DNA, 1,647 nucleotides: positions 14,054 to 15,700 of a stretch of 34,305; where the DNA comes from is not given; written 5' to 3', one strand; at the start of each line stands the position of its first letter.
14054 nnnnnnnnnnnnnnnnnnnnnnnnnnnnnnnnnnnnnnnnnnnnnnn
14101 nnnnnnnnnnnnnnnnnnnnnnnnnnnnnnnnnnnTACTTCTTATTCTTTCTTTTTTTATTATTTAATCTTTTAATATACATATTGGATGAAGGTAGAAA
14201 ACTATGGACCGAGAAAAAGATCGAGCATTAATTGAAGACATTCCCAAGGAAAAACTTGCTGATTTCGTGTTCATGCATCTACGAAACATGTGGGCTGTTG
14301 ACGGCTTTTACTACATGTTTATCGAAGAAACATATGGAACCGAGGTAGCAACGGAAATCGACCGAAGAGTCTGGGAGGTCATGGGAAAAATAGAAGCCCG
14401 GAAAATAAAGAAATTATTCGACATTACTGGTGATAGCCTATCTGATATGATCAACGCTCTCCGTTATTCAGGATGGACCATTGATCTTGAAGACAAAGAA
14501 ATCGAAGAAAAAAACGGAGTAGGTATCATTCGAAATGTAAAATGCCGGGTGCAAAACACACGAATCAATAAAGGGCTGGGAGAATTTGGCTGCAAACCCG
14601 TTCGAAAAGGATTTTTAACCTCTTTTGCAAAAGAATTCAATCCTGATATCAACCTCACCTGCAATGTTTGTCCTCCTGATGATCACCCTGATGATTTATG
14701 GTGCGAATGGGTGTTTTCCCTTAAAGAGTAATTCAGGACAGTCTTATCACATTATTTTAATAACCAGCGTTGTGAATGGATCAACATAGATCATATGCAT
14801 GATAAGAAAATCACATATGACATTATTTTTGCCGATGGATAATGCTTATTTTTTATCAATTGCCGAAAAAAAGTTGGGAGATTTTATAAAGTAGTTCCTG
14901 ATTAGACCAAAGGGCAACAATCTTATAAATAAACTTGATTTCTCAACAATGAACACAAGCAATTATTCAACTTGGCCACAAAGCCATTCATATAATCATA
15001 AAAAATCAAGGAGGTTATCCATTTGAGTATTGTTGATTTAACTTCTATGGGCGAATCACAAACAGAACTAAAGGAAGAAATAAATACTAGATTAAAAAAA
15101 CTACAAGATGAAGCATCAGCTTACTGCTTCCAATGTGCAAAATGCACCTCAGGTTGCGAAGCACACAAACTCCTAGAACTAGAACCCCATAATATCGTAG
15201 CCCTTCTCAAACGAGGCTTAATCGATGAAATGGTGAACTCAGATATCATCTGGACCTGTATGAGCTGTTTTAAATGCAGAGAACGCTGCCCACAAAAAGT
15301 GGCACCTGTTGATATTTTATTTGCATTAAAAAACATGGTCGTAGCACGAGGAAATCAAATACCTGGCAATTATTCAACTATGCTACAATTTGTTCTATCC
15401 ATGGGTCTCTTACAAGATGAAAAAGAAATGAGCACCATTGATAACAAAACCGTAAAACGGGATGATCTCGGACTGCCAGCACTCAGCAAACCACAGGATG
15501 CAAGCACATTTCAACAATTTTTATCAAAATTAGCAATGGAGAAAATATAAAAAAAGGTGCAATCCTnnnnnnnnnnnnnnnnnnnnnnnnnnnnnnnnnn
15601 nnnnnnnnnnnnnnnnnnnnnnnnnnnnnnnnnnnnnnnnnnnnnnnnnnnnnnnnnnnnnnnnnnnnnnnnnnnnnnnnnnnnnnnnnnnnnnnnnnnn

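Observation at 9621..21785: ETF operon abutting a complete hdrCBA-mvhDGA locus inside a beta-oxidation island: candidate soluble acyl-CoA-to-H2 electron-confurcating module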

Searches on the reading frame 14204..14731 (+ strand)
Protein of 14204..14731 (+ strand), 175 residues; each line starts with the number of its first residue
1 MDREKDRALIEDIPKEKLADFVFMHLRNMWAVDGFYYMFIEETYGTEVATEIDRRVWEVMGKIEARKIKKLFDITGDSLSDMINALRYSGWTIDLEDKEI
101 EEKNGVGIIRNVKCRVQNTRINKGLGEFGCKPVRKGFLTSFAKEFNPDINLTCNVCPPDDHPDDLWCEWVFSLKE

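Call 3: search_protein_families(library=pfam, proteins=[window:14204-14731:+])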
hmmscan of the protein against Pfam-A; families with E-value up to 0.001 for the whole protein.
window:14204-14731:+ (175 aa): 1 family
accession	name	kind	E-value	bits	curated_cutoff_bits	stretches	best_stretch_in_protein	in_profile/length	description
PF19620.4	DUF6125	-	6.2e-31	108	27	1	13-173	3-164/164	Family of unknown function (DUF6125)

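Call 45: search_protein_families(library=ncbifam, proteins=[window:14204-14731:+], max_evalue=1e-10)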
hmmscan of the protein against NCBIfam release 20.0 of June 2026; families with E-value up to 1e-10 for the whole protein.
window:14204-14731:+ (175 aa): 0 families

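Call 58: find_homologous_proteins(query=window:14204-14731:+, max_evalue=0.001)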
Query window:14204-14731:+ (175 aa): 814 proteins with E <= 0.001 among 843 candidates; the best 120 are listed.
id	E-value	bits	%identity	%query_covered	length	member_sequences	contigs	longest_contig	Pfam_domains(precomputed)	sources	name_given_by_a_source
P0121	2.6e-117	407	100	100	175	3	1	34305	PF19620.5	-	-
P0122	4.1e-102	357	87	99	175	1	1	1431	PF19620.5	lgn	-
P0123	1.3e-100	352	86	99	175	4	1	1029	PF19620.5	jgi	jgi:hypothetical protein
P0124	1.8e-100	352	86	99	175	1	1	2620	PF19620.5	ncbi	-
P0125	8.5e-100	350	84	99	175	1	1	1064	PF19620.5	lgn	-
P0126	2.4e-99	348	84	99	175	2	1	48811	PF19620.5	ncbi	-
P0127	3.4e-95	335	82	100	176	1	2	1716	PF19620.5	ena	-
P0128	5.2e-94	331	80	99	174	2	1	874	PF19620.5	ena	-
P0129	5.4e-93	328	79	99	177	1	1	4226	PF19620.5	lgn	-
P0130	5.9e-91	321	79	100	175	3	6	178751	PF19620.5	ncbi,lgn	-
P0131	7.2e-89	314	78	99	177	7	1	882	PF19620.5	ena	-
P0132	4.1e-88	312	77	100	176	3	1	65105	PF19620.5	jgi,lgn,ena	-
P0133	8.8e-88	311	76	100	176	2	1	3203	PF19620.5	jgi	jgi:hypothetical protein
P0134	1.9e-87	310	76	100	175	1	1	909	PF19620.5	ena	-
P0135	1.9e-87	310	75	100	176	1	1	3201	PF19620.5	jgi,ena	-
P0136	4.5e-87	308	76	100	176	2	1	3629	PF19620.5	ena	-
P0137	8.1e-87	308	75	100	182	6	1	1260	PF19620.5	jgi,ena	-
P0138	1.7e-86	306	74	99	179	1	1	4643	PF19620.5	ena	-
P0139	2.1e-86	306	74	100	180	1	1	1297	PF19620.5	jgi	-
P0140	2.5e-86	306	74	100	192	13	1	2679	PF19620.5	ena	-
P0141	2.7e-86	306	74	100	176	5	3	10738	PF19620.5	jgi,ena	-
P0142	3.2e-86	306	73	100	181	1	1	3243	PF19620.5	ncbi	-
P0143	5.4e-86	305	71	100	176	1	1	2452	PF19620.5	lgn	-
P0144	6.4e-86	305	73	99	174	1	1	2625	PF19620.5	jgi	jgi:hypothetical protein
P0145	6.7e-86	305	72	99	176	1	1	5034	PF19620.5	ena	-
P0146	8.3e-86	304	72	99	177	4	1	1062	PF19620.5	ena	-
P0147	1.1e-85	304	73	100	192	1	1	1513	PF19620.5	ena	-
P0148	1.2e-85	304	74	100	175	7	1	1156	PF19620.5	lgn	-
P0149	1.2e-85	304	76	93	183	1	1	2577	PF19620.5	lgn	-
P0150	1.7e-85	303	74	100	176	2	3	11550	PF19620.5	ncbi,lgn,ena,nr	ncbi:MAG: hypothetical protein KAW47_10040 [Thermoplasmatales archaeon]|nr:hypothetical protein [The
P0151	2.2e-85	303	72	100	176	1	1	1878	PF19620.5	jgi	-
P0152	2.3e-85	303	74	99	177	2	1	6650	PF19620.5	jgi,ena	-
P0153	2.9e-85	302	72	100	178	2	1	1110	PF19620.5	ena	-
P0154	4.1e-85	302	73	100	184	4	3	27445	PF19620.5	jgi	-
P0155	5.1e-85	302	72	99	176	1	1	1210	PF19620.5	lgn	-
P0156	6.9e-85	301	72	99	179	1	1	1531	PF19620.5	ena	-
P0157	8.8e-85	301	73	100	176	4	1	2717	PF19620.5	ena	-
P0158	8.8e-85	301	82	91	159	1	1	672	PF19620.5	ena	-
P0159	9.0e-85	301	73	99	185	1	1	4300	PF19620.5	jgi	jgi:hypothetical protein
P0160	1.0e-84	301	73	100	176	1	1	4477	PF19620.5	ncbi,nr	ncbi:MAG: DUF6125 family protein [Candidatus Thermoplasmatota archaeon]|nr:DUF6125 family protein [C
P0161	1.6e-84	300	74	100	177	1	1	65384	PF19620.5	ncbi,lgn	-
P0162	1.6e-84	300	74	99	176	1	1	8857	PF19620.5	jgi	jgi:hypothetical protein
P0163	1.7e-84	300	73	99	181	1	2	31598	PF19620.5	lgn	-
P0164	1.8e-84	300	74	100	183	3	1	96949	PF19620.5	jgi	-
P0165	2.8e-84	299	73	100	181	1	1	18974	PF19620.5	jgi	jgi:hypothetical protein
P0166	3.2e-84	299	73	100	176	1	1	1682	PF19620.5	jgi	jgi:hypothetical protein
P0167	3.2e-84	299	73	100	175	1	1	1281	PF19620.5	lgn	-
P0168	3.4e-84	299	73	100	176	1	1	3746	PF19620.5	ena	-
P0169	3.4e-84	299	71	99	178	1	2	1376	PF19620.5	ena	-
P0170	3.5e-84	299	72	99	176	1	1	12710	PF19620.5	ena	-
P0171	3.5e-84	299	73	100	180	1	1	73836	PF19620.5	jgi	jgi:hypothetical protein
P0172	5.1e-84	298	73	100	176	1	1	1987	PF19620.5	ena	-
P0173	5.7e-84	298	72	99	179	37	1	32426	PF19620.5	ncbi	-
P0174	6.1e-84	298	73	100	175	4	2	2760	PF19620.5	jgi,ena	-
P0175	6.2e-84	298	73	99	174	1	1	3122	PF19620.5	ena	-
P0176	8.1e-84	298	74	99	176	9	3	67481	PF19620.5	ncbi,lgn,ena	-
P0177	8.7e-84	298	71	100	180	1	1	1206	PF19620.5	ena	-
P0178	1.1e-83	297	73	93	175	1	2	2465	PF19620.5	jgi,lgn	-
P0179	1.3e-83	297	71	99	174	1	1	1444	PF19620.5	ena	-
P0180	1.3e-83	297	73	100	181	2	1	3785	PF19620.5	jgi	jgi:hypothetical protein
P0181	1.3e-83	297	73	100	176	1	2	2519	PF19620.5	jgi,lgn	jgi:hypothetical protein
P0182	1.6e-83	297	74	100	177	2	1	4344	PF19620.5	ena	-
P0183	1.6e-83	297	71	99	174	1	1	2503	PF19620.5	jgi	-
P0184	2.0e-83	296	71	100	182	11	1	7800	PF19620.5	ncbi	-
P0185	2.2e-83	296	71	99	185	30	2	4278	PF19620.5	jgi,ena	-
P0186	2.2e-83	296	73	100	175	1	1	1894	PF19620.5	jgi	jgi:hypothetical protein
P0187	2.4e-83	296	71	99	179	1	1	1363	PF19620.5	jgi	jgi:hypothetical protein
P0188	2.5e-83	296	71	100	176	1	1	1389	PF19620.5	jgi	jgi:hypothetical protein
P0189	2.8e-83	296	71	99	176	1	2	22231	PF19620.5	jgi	-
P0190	2.8e-83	296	73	97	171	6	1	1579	PF19620.5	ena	-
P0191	2.9e-83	296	74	100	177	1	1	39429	PF19620.5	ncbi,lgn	-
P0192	3.2e-83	296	73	99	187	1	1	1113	PF19620.5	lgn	-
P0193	3.6e-83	296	70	100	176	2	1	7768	PF19620.5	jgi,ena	-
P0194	4.2e-83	295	71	98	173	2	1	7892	PF19620.5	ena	-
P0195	4.5e-83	295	72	100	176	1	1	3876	PF19620.5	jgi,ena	-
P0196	5.3e-83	295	71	100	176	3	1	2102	PF19620.5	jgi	jgi:hypothetical protein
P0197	5.6e-83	295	72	99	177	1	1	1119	PF19620.5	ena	-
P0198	5.6e-83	295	72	99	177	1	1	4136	PF19620.5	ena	-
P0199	8.1e-83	294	71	99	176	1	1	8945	PF19620.5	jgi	-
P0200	8.4e-83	294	72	100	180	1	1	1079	PF19620.5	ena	-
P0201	1.0e-82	294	72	100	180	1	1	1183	PF19620.5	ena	-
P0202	1.0e-82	294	72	100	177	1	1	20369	PF19620.5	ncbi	-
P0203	1.1e-82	294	72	99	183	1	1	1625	PF19620.5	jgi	-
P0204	1.2e-82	294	71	99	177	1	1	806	PF19620.5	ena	-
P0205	1.2e-82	294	71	100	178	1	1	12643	PF19620.5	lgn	-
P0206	1.3e-82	294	73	99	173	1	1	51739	PF19620.5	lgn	-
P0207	1.4e-82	294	72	98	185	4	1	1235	PF19620.5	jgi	-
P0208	1.4e-82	294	70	99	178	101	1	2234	PF19620.5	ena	-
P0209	1.6e-82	294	72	99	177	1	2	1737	PF19620.5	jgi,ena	-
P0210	1.8e-82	293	72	97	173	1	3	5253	PF19620.5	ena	-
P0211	2.0e-82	293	72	99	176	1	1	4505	PF19620.5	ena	-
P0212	2.1e-82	293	72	99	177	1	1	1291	PF19620.5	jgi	-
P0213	2.2e-82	293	71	100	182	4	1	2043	PF19620.5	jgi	-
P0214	2.5e-82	293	69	100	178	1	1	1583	PF19620.5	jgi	jgi:hypothetical protein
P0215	2.6e-82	293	69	100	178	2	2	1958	PF19620.5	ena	-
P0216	2.9e-82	293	70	100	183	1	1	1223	PF19620.5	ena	-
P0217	2.9e-82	293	71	99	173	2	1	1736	PF19620.5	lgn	-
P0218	3.5e-82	292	72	99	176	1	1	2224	PF19620.5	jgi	-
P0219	4.2e-82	292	72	99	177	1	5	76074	PF19620.5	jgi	jgi:hypothetical protein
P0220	5.6e-82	292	71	99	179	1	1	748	PF19620.5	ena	-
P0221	5.6e-82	292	71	99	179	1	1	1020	PF19620.5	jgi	-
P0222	5.7e-82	292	72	99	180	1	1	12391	PF19620.5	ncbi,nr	ncbi:hypothetical protein MBGDN05_00677 [Thermoplasmatales archaeon SCGC AB-539-N05]|nr:hypothetical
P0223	7.9e-82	291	71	100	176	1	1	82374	PF19620.5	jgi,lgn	-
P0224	8.3e-82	291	70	100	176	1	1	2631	PF19620.5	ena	-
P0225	8.4e-82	291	71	99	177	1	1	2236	PF19620.5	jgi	-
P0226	9.3e-82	291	71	99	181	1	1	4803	PF19620.5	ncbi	-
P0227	9.5e-82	291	71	99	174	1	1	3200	PF19620.5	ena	-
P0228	9.7e-82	291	71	100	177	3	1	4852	PF19620.5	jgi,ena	-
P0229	9.9e-82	291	70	99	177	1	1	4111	PF19620.5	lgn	-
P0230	1.0e-81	291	70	100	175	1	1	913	PF19620.5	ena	-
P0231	1.0e-81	291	70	99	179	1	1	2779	PF19620.5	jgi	jgi:hypothetical protein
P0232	1.1e-81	291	71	100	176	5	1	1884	PF19620.5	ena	-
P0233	1.2e-81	291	69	100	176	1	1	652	PF19620.5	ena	-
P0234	1.2e-81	291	72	100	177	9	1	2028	PF19620.5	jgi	jgi:hypothetical protein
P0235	1.3e-81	291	71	99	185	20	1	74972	PF19620.5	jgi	jgi:hypothetical protein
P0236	1.4e-81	290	71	99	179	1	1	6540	PF19620.5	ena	-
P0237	1.6e-81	290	70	100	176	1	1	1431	PF19620.5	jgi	jgi:hypothetical protein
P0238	1.6e-81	290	70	100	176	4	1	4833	PF19620.5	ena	-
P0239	1.6e-81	290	69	100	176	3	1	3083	PF19620.5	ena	-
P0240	1.7e-81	290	70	100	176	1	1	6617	PF19620.5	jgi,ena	-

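Call 66: predict_structure(alignment_id=A2)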
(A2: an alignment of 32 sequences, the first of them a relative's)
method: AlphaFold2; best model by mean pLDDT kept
length: 175 residues; sequences in the alignment: 32
mean_pLDDT: 86.6   pTM: 0.86
mean pLDDT of the five models: 86.6, 82.3, 80.1, 79.8, 78.4
residues with pLDDT >= 90: 82; 70-90: 83; 50-70: 10; < 50: 0
segments of 3 or more residues with pLDDT < 50: none
pLDDT, mean of each block of 10 residues (from residue 1): 86 95 84 74 82 88 95 96 94 85 93 78 73 86 97 81 83 90
secondary structure, 60 per line:
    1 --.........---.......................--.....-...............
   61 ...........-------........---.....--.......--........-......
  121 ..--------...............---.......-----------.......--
elements in order: H3-11 H15-37 H40-44 H46-71 H79-86 H90-94 E97-103 E106-113 H115-122 H131-145 E149-155 E167-173

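Call 68: fold_search(model_id=the predicted structure, library=pdb)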
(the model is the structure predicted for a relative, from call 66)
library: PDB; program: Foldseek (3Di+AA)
matches with E <= 10: 284; with E <= 0.001: 0
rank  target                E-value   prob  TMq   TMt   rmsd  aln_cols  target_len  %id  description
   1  7yh3_D                6.0e-03  1.00  0.42  0.45   5.9       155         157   15  TRAPPC3 from Thorarchaeota SMTZ1-45 (released 2023-07-19)
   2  7yh2_A                9.3e-03  0.99  0.41  0.45   6.2       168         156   17  TRAPPC3 from Thorarchaeota AB25 (released 2023-07-19)
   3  5frx_A                9.8e-03  1.00  0.53  0.48   5.0       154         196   14  crystal structure of the phenol-responsive sensory domain of the transcription activator PoxR in complex with 4-nitrop (released 2016-03-30)
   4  3tfg_B                1.3e-02  0.98  0.41  0.39   6.7       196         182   12  Crystal structure of an H-NOX protein from Nostoc sp. PCC 7120, L66W/L67W double mutant (released 2011-11-09)
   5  6mx5                  1.4e-02  0.97  0.39  0.37   6.7       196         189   12  Crystal structure of H-NOX protein from Nostoc sp. (released 2018-11-07)
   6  7yh3_B                1.5e-02  0.99  0.44  0.49   7.4       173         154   14  TRAPPC3 from Thorarchaeota SMTZ1-45 (released 2023-07-19)
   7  6aq3_E                1.6e-02  0.99  0.47  0.48   6.0       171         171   14  Crystal structure of a trafficking protein particle complex subunit 3 from Naegleria fowleri covalently bound to palmi (released 2017-08-30)
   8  7b6d_A                1.7e-02  1.00  0.51  0.53   5.4       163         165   10  Drosophila melanogaster TRAPPCore (C1, C2, C2L, C3a/b, C4, C5, C6 subunits) (released 2021-06-09)
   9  4u99_A                1.7e-02  0.99  0.44  0.42   7.1       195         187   13  Crystal structure of an H-NOX protein from S. oneidensis in the Fe(II) ligation state, Q154A/Q155A/K156A mutant (released 2014-10-01)
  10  5frv_A                1.8e-02  0.99  0.43  0.38   7.1       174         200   12  crystal structure of the phenol-responsive sensory domain of the transcription activator PoxR in complex with 4-methyl (released 2016-03-30)
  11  6jt0_A                1.8e-02  0.96  0.39  0.17   9.0       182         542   13  Structure of human soluble guanylate cyclase in the unliganded state (released 2019-08-28)
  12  5frw_A                1.9e-02  1.00  0.51  0.45   5.9       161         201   13  crystal structure of the phenol-responsive sensory domain of the transcription activator PoxR with Phenol (released 2016-04-06)
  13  7mwr_A                1.9e-02  0.96  0.32  0.28  15.6       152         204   12  Structure of De Novo designed beta sheet heterodimer LHD101A53/B4 (released 2022-01-19)
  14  8hbe_A                1.9e-02  0.91  0.35  0.16   8.4       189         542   12  Structure of human soluble guanylate cyclase in the inactive state at 3.1 angstrom (released 2023-04-19)
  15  2cfh_D                2.0e-02  0.97  0.39  0.43   6.4       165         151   15  Structure of the Bet3-TPC6B core of TRAPP (released 2006-07-12)
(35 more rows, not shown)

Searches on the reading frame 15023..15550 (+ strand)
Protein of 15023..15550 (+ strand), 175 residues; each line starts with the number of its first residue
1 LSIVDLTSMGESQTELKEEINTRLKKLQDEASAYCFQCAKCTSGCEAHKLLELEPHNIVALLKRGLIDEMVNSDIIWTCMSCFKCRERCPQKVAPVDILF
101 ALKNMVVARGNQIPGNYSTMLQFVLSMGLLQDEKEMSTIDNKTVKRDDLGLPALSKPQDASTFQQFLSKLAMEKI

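Call 3: search_protein_families(library=pfam, proteins=[window:15023-15550:+])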
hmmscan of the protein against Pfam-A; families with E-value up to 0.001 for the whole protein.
window:15023-15550:+ (175 aa): 5 families
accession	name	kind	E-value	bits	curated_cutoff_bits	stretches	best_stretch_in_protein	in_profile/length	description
PF13183.11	Fer4_8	-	7.3e-09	36.5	27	1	33-93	3-68/68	4Fe-4S dicluster domain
PF13534.11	Fer4_17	-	7.3e-08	33.3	22.2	1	35-93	2-60/61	4Fe-4S dicluster domain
PF13187.11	Fer4_9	-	1.5e-07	31.7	27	1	34-92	1-50/52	4Fe-4S dicluster domain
PF13237.11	Fer4_10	-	7.5e-05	23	25.5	1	33-90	7-53/53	4Fe-4S dicluster domain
PF12838.12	Fer4_7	-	0.00012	22.9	27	1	35-93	2-52/52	4Fe-4S dicluster domain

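Call 46: search_protein_families(library=ncbifam, proteins=[window:15023-15550:+], max_evalue=1e-8)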
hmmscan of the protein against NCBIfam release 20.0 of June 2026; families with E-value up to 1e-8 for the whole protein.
window:15023-15550:+ (175 aa): 4 families
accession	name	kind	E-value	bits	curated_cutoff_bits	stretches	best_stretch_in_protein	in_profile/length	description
TIGR03290.1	CoB_CoM_SS_C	equivalog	2.7e-22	79.3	160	1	34-168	3-129/144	CoB--CoM heterodisulfide reductase subunit C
NF041779.1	hetero_SS_HdrC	equivalog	2e-16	60.1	350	1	17-145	15-137/198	ferredoxin:CoB-CoM heterodisulfide reductase subunit HdrC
NF038018.1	qmoC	equivalog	1.3e-14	54.5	300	1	25-111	10-96/360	quinone-interacting membrane-bound oxidoreductase complex subunit QmoC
NF041890.1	hdrC_Methbact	equivalog_domain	1.5e-14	54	270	1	9-113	5-108/192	ferredoxin:CoB-CoM heterodisulfide reductase subunit HdrC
